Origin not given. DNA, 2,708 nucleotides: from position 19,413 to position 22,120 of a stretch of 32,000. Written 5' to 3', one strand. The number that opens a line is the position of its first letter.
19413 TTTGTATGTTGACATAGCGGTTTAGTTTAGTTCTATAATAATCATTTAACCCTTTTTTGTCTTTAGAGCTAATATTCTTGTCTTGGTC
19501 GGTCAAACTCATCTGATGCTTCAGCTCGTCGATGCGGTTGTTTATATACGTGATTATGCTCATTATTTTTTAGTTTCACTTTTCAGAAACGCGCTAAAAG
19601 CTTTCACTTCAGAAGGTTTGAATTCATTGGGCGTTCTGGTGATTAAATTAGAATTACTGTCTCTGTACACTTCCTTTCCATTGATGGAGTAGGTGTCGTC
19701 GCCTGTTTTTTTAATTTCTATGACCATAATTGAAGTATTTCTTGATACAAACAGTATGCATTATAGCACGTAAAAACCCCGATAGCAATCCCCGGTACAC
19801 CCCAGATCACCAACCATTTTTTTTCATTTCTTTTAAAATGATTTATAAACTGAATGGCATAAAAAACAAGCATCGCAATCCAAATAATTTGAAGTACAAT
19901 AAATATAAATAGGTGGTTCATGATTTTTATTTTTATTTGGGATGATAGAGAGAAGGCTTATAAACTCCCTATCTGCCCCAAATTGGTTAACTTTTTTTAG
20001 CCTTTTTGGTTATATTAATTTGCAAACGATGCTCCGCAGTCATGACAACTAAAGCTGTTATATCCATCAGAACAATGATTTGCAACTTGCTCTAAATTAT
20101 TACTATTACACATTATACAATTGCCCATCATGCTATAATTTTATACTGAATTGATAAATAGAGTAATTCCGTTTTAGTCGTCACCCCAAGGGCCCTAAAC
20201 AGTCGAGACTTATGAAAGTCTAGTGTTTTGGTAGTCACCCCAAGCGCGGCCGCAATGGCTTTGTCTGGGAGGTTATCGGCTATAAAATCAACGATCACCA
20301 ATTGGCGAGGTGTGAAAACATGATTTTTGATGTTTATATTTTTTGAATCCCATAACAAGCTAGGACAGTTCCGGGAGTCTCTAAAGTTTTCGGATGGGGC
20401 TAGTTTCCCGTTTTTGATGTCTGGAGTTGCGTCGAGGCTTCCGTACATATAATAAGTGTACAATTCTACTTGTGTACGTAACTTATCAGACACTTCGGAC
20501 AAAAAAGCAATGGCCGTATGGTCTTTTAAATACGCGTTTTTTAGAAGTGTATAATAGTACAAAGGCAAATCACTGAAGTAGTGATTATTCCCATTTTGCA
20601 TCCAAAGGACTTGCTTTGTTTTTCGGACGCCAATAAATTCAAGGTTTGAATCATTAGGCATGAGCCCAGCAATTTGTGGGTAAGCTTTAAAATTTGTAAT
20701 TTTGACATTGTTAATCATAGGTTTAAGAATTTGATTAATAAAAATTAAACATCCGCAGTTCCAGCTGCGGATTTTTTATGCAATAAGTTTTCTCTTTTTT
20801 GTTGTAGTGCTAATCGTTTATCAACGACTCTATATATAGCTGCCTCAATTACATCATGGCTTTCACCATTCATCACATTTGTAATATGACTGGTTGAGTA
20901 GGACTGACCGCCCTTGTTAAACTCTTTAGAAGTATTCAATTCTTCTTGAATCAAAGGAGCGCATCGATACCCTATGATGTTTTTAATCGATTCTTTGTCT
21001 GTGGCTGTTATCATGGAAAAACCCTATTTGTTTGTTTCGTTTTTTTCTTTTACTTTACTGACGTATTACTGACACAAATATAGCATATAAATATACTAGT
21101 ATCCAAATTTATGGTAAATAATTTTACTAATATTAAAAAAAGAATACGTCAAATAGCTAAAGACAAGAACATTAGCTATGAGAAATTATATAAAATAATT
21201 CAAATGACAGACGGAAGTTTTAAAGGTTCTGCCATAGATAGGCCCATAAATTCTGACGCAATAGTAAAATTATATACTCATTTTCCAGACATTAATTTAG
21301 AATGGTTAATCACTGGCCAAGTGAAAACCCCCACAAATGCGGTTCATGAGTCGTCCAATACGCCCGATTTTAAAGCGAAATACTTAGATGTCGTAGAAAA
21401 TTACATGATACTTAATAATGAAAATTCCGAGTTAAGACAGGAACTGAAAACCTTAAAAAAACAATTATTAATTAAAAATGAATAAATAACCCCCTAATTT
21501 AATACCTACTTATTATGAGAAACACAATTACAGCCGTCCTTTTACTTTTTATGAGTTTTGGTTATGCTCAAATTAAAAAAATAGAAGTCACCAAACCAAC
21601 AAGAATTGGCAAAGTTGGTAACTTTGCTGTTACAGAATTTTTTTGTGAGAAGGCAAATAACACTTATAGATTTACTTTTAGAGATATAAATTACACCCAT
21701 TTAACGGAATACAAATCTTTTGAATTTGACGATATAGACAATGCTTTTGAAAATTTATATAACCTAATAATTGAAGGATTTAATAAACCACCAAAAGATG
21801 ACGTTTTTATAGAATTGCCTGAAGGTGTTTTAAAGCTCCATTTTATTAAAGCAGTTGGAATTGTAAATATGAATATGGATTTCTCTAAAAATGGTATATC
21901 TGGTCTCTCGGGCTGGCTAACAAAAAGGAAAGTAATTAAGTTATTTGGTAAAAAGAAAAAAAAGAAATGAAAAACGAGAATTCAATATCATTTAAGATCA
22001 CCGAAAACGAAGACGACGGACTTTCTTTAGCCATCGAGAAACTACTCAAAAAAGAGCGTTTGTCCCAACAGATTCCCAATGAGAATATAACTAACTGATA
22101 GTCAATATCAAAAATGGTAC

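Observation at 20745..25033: Two paralogous divergent switch modules 3.5 kb apart; the second is an orphan next to galE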

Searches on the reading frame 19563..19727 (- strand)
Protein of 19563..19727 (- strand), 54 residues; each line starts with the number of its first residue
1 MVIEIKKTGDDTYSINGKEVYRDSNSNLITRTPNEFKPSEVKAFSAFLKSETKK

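Call 8: search_protein_families(library=phrogs, proteins=[window:19563-19727:-], max_evalue=0.1)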
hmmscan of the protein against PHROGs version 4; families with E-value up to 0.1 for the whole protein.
window:19563-19727:- (54 aa): 1 family
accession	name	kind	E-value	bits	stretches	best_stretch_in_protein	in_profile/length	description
phrog_36258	-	unknown function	0.009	17.2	1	3-35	2-35/68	-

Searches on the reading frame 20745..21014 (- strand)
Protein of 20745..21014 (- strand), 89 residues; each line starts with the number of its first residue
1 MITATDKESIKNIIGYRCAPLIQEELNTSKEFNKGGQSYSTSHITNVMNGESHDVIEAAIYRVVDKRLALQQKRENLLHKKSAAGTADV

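Call 7: search_protein_families(library=pfam, proteins=[window:20745-21014:-], max_evalue=0.1)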
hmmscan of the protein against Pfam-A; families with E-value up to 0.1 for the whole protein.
window:20745-21014:- (89 aa): 0 families

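Call 8: search_protein_families(library=phrogs, proteins=[window:20745-21014:-], max_evalue=0.1)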
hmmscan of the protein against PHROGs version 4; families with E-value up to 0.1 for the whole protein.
window:20745-21014:- (89 aa): 1 family
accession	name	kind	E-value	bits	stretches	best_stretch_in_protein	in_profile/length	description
phrog_36513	-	unknown function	0.077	14.2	1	32-66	59-93/133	-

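Call 14: search_dna_similar(query=window:20745-21014:-, collection=phages, mode=protein, max_evalue=0.01, max_rows=20)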
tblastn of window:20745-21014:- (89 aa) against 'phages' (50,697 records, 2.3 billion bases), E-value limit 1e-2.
No match.

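Call 15: find_homologous_proteins(query=window:20745-21014:-, max_evalue=0.001)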
Query window:20745-21014:- (89 aa): 5 proteins with E <= 0.001 among 5 candidates.
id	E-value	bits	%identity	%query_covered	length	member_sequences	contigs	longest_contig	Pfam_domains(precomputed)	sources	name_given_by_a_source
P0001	4.3e-46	172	94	99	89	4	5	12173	-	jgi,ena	-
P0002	2.7e-43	163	88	100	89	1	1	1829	-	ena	-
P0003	3.9e-43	162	89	99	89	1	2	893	-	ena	-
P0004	1.9e-31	125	73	100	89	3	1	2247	-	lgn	-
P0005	2.1e-23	100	67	88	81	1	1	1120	-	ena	-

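Call 28: search_solved_structures(query=A2, max_evalue=10, show_alignments=2)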
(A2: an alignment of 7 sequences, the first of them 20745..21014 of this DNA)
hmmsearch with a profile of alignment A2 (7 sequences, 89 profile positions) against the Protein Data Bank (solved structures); distinct sequences matched with E-value up to 10: 1.
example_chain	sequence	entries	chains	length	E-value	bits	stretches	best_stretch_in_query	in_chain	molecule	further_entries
6cvn_D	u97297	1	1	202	2.1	11.9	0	6-56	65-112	Microtubule-associated protein tau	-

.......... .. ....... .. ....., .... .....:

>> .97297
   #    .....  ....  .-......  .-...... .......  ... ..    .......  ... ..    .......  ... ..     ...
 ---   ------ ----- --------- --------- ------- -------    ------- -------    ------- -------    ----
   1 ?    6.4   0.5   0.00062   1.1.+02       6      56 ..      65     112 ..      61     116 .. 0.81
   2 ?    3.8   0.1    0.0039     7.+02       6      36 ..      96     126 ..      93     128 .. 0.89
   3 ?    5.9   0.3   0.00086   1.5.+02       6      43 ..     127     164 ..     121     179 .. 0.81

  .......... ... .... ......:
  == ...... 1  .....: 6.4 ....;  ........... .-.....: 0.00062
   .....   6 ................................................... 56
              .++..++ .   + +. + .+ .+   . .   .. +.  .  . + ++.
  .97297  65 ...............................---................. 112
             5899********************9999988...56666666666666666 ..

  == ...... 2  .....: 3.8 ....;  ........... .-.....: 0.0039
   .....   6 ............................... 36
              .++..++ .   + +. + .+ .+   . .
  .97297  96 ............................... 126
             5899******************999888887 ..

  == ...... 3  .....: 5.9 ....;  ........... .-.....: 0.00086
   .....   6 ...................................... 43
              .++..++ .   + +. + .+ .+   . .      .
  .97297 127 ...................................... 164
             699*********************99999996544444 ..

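Call 33: find_related_loci(query=A2, collection=viral_contigs, flank=10000)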
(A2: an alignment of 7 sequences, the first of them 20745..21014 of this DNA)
Query A2 (89 aa) in viral_contigs; peptide patterns used: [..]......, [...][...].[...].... (x = any residue, [..] = any of these).
146 stretches matched a pattern; 1 encode a relative of the query (tblastn E <= 1e-3); 1 distinct loci.
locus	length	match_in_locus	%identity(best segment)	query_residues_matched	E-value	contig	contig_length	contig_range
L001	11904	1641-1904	64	1-88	1e-33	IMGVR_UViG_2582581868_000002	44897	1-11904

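Call 41: find_encoding_contigs(protein=window:20745-21014:-, flank=10000, max_places=10)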
Protein window:20745-21014:- (89 aa): 13 contigs read that carry it; 10 places shown.
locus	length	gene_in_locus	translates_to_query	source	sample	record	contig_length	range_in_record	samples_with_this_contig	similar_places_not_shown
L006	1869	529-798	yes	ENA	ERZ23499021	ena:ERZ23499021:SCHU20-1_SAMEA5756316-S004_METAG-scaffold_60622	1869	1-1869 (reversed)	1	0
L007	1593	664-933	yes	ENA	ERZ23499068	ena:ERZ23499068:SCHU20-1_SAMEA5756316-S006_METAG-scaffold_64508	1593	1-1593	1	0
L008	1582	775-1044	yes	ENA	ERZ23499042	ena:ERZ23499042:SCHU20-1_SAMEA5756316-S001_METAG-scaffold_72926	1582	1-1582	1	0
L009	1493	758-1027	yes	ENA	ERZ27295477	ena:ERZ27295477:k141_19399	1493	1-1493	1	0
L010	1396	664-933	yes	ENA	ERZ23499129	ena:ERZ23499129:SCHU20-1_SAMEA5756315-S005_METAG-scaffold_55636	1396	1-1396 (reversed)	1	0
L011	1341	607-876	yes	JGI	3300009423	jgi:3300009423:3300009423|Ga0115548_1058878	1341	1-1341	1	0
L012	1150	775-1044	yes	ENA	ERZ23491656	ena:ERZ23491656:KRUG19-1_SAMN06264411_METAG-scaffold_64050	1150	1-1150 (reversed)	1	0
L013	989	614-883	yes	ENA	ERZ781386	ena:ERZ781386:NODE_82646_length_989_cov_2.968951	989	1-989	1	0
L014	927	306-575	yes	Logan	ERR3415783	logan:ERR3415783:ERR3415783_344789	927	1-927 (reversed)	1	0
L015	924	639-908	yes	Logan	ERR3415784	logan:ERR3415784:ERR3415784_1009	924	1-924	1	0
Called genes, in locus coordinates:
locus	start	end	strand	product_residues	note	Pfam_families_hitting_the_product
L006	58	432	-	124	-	-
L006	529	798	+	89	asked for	-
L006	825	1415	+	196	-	PF00196:GerE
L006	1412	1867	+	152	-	?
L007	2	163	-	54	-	?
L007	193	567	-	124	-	-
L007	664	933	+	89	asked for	-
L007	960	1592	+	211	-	?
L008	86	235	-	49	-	-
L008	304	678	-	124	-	-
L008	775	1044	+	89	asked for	-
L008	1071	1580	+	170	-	?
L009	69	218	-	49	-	-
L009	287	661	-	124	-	-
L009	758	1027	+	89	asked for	-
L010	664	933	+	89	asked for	-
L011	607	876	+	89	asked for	-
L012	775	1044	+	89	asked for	-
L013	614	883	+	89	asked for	-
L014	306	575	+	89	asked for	-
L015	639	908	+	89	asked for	-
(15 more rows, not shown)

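Call 60: predict_structure(alignment_id=A2)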
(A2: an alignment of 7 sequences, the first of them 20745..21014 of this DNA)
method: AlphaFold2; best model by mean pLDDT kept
length: 89 residues; sequences in the alignment: 7
mean_pLDDT: 85.5   pTM: 0.74
mean pLDDT of the five models: 85.5, 84.0, 82.2, 81.6, 80.6
residues with pLDDT >= 90: 43; 70-90: 36; 50-70: 5; < 50: 5
segments of 3 or more residues with pLDDT < 50: 85-89
pLDDT, mean of each block of 10 residues (from residue 1): 85 85 94 90 91 94 92 83 51
secondary structure, 60 per line:
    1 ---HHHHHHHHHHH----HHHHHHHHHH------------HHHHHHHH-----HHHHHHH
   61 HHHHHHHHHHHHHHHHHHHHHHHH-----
elements in order: H4-14 H19-28 H41-48 H54-84

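Call 67: fold_search(model_id=the predicted structure, library=pdb)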
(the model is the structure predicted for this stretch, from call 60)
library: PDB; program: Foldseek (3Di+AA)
matches with E <= 10: 31; with E <= 0.001: 0
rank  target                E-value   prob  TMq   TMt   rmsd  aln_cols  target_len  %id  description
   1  5j5v_B                2.1e+00  0.07  0.23  0.22  16.4        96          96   10  CdiA-CT from uropathogenic Escherichia coli in complex with cognate immunity protein and CysK (released 2016-07-27)
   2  3h4j_B                2.7e+00  0.21  0.36  0.13   4.4        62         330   11  crystal structure of pombe AMPK KDAID fragment (released 2009-06-02)
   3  8x24_A                2.9e+00  0.23  0.46  0.51   3.8        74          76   19  anti-CRISPR protein-AcrIF25 (released 2024-11-13)
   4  8i24_F                3.0e+00  0.06  0.25  0.12  14.6        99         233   17  Clostridium thermocellum RNA polymerase transcription open complex with SigI6 and its promoter (released 2023-10-11)
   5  5d92_A                3.4e+00  0.15  0.41  0.12  13.7        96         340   14  Structure of a phosphatidylinositolphosphate (PIP) synthase from Renibacterium Salmoninarum (released 2015-11-04)
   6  3ung                  4.1e+00  0.07  0.25  0.07   7.9        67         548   16  Structure of the Cmr2 subunit of the CRISPR RNA silencing complex (released 2012-03-21)
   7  5h5u_4                4.6e+00  0.11  0.34  0.11   8.6        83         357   16  Mechanistic insights into the alternative translation termination by ArfA and RF2 (released 2017-01-25)
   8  9dsx_A                4.6e+00  0.05  0.25  0.10  10.5        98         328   15  Crystal structure of the complex of M. tuberculosis PheRS with cognate precursor tRNA and fragment DDD00107555 (released 2025-06-04)
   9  5jdk                  4.9e+00  0.03  0.21  0.19  10.3       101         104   16  Crystal structure of the DNA binding domain of Sap1 in fission yeast S.pombe (released 2017-02-22)
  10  6exu                  4.9e+00  0.03  0.21  0.19  10.3       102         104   16  Crystal structure of the DNA binding domain of fission yeast Sap1 (released 2018-11-28)
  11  2n12_MODEL_1_A        5.5e+00  0.12  0.37  0.40   8.9        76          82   13  Solution structure of human Myosin VI isoform3 (1050-1131) (released 2016-03-02)
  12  5d91                  5.5e+00  0.10  0.40  0.12  13.8        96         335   14  Structure of a phosphatidylinositolphosphate (PIP) synthase from Renibacterium Salmoninarum (released 2015-11-11)
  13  7v5q_A                6.2e+00  0.09  0.43  0.28  10.6        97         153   15  The dimeric structure of G80A/H81A/L137E myoglobin (released 2022-06-29)
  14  6bmg_A                6.2e+00  0.06  0.35  0.23  13.6       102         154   14  Structure of Recombinant Dwarf Sperm Whale Myoglobin (Oxy) (released 2017-11-29)
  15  6v40_C                6.2e+00  0.04  0.27  0.17   9.7        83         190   14  Structure of Salmonella Typhi TtsA (released 2020-01-29)
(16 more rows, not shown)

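Call 68: fold_search(model_id=the predicted structure, library=viral)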
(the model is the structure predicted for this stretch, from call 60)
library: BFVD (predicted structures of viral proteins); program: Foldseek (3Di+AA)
matches with E <= 10: 124; with E <= 0.001: 0
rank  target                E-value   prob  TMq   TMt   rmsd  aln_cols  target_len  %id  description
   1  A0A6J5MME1            1.7e-01  0.96  0.47  0.50   3.5        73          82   16  Uncharacterized protein [uncultured Caudovirales phage]
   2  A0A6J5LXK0            4.0e-01  0.96  0.51  0.67   4.8        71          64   14  Uncharacterized protein [uncultured Caudovirales phage]
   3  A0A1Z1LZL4            9.7e-01  0.16  0.30  0.30   7.9        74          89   18  Anti-sigma 70 protein [Serratia phage X20]
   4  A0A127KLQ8            1.0e+00  0.28  0.36  0.24  11.4        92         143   13  Uncharacterized protein [Cyanophage S-RIM50]
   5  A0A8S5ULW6            1.1e+00  0.18  0.32  0.28   7.6        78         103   20  Anti-sigma factor [Myoviridae sp. ctCo31]
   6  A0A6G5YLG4            1.3e+00  0.60  0.58  0.60   4.4        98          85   14  (no name in the UniProt tables at hand)
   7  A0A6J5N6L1            1.5e+00  0.10  0.22  0.24   9.6        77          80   16  Uncharacterized protein [uncultured Caudovirales phage]
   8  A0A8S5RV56            1.8e+00  0.16  0.34  0.12  11.6        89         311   10  Chitosanase [Siphoviridae sp. ctHip2]
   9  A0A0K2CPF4            1.8e+00  0.13  0.36  0.32  20.8        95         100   13  Uncharacterized protein [Brevibacillus phage SecTim467]
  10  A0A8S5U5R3            2.4e+00  0.16  0.44  0.27   7.9        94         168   22  Uncharacterized protein [Siphoviridae sp. cteLh2]
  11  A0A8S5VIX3            2.5e+00  0.12  0.30  0.11   5.6        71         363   15  (no name in the UniProt tables at hand)
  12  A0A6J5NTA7            2.5e+00  0.09  0.33  0.31  12.9       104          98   15  Uncharacterized protein [uncultured Caudovirales phage]
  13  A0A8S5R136            2.7e+00  0.16  0.38  0.40   8.1        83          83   12  Uncharacterized protein [Myoviridae sp. ctPVE25]
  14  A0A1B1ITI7            2.8e+00  0.23  0.31  0.17   7.4        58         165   19  (no name in the UniProt tables at hand)
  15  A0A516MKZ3            2.8e+00  0.08  0.29  0.22  10.9        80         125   15  (no name in the UniProt tables at hand)
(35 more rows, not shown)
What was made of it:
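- Closest known: TP901-1 CI / MOR and P2 C / Cox type switches. Different: The partner protein is from an uncharacterised family that is unlike MOR or Cox by fold search (calls 67, 68).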

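Call 70: search_protein_representatives(alignment_id=A2)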
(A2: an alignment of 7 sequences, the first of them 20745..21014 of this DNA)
Query: 7 sequences, 89 profile positions. Proteins with E-value up to 0.001 (for the whole library): 195; up to 1e-10: 28; up to 1e-30: 2. The best 150 are listed.
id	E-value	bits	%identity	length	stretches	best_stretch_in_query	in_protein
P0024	1.9e-34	133.9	-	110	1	1-88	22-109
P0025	4.3e-32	126.3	-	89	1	1-83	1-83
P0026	1.4e-22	95.9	-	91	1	1-83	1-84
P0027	2.4e-22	95.1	-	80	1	1-78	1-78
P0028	7.2e-21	90.4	-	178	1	40-89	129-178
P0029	9.7e-20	86.7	-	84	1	1-78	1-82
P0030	1.5e-18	82.9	-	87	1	1-82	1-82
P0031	2.5e-18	82.2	-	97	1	1-82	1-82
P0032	2.6e-17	79.0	-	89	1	1-85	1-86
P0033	3.1e-17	78.7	-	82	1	1-80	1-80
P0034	3.4e-17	78.6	-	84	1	1-73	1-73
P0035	8.6e-17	77.3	-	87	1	1-88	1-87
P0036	9.1e-17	77.2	-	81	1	1-79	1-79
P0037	9.3e-16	74.0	-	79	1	1-78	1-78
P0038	3.0e-15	72.3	-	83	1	1-78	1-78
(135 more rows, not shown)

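Call 72: search_protein_families(library=pfam, alignment_id=A4, max_evalue=0.01)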
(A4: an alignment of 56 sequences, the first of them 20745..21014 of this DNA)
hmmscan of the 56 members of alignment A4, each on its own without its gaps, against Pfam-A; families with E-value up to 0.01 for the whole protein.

A. member 1, window:20745-21014:- (89 aa): 0 families

B. families by the number of members that match (of 56 scanned): 4 families
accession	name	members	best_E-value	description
PF09021.16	HutP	1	0.0013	HutP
PF22277.2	EncFtn-like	1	0.0022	EncFtn-like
PF05148.21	Methyltransf_8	1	0.0041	Hypothetical methyltransferase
PF23024.1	AMP-dom_DIP2-like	1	0.0072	Disco-interacting protein 2-like, AMP domain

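Call 73: search_protein_families(library=phrogs, alignment_id=A4, max_evalue=0.001)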
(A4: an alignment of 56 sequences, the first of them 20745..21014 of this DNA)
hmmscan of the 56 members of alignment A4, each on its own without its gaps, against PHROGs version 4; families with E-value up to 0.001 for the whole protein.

A. member 1, window:20745-21014:- (89 aa): 0 families

B. families by the number of members that match (of 56 scanned): 1 family
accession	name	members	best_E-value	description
phrog_28945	-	1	0.00071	-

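Call 80: find_related_loci(query=A5, collection=viral_contigs, flank=3000)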
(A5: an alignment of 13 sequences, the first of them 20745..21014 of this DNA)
Query A5 (89 aa) in viral_contigs; peptide patterns used: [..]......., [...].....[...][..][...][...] (x = any residue, [..] = any of these).
201 stretches matched a pattern; 5 encode a relative of the query (tblastn E <= 1e-3); 5 distinct loci.
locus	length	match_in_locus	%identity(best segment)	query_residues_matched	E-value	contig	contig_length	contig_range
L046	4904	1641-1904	64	1-88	3e-33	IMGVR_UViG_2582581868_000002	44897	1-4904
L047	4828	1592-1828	47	1-78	1e-17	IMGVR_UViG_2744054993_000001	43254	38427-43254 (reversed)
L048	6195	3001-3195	52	1-64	4e-17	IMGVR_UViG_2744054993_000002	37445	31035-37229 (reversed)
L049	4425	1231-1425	52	1-64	6e-17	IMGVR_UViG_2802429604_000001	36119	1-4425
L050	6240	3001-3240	45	1-80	1e-16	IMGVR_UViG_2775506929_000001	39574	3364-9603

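Call 86: search_protein_families(library=padloc, proteins=[window:20745-21014:-], max_evalue=0.01)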
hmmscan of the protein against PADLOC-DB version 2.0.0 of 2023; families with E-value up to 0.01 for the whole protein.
window:20745-21014:- (89 aa): 0 families

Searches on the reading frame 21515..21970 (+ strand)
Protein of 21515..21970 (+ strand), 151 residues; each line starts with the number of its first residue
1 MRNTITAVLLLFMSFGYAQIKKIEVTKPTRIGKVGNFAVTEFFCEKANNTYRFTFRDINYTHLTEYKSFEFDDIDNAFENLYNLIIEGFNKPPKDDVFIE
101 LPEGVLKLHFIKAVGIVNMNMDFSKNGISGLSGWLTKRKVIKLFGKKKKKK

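Call 7: search_protein_families(library=pfam, proteins=[window:21515-21970:+], max_evalue=0.1)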
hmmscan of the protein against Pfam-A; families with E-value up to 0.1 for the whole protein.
window:21515-21970:+ (151 aa): 0 families

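Call 8: search_protein_families(library=phrogs, proteins=[window:21515-21970:+], max_evalue=0.1)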
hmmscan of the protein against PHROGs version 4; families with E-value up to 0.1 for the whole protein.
window:21515-21970:+ (151 aa): 1 family
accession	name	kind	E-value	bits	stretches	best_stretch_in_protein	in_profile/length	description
phrog_11673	-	unknown function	0.079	14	0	97-139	7-47/63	-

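Call 86: search_protein_families(library=padloc, proteins=[window:21515-21970:+], max_evalue=0.01)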
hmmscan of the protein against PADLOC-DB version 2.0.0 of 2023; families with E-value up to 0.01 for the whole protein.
window:21515-21970:+ (151 aa): 0 families
